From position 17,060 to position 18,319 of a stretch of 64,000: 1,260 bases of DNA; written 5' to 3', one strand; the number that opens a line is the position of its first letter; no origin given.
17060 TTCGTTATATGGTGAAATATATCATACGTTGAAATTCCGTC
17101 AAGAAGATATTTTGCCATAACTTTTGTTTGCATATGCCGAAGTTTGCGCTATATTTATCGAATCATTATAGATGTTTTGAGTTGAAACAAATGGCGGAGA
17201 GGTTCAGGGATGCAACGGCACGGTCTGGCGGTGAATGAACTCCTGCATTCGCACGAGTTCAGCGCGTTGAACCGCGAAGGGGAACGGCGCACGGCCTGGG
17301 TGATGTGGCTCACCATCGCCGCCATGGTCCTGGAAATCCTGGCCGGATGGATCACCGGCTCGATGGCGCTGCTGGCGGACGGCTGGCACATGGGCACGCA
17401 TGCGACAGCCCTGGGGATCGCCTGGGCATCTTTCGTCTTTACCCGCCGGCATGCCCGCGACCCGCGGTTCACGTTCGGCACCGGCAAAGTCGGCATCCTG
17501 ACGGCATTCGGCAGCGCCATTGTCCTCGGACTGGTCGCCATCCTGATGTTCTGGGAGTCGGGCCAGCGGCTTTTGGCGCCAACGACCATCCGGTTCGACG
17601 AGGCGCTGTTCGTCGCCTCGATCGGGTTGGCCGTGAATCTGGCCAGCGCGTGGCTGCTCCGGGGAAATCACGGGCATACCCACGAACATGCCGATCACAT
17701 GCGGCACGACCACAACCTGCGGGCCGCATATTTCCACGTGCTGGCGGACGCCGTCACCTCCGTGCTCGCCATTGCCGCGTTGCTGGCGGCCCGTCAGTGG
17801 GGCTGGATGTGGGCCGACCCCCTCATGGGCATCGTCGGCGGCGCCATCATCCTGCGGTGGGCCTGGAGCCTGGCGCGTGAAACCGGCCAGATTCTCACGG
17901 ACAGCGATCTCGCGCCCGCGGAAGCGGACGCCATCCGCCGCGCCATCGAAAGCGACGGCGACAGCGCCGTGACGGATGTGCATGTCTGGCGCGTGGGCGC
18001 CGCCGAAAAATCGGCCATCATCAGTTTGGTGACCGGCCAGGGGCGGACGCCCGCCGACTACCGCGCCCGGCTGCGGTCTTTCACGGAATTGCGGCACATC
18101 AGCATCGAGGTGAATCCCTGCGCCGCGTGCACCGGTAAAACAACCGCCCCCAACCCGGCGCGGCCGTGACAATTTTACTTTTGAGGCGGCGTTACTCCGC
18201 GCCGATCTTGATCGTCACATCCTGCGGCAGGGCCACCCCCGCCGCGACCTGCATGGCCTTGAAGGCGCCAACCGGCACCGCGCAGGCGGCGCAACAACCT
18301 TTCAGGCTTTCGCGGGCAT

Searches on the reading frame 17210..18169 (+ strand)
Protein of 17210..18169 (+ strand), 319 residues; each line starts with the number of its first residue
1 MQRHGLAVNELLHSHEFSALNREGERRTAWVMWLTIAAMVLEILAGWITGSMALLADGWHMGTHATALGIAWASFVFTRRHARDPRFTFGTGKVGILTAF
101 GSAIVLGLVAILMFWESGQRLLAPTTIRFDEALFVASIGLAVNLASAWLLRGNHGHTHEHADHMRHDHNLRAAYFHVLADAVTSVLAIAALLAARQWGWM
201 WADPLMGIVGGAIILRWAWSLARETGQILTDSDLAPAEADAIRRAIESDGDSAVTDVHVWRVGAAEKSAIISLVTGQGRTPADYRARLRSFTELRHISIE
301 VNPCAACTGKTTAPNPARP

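Call 29: search_protein_families(library=pfam, proteins=[window:17210-18169:+], max_evalue=0.001)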
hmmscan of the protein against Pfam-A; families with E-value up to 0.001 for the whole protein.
window:17210-18169:+ (319 aa): 1 family
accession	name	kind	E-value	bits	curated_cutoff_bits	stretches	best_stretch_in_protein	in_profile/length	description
PF01545.26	Cation_efflux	-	3e-36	125.5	26.6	1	32-229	5-197/198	Cation efflux family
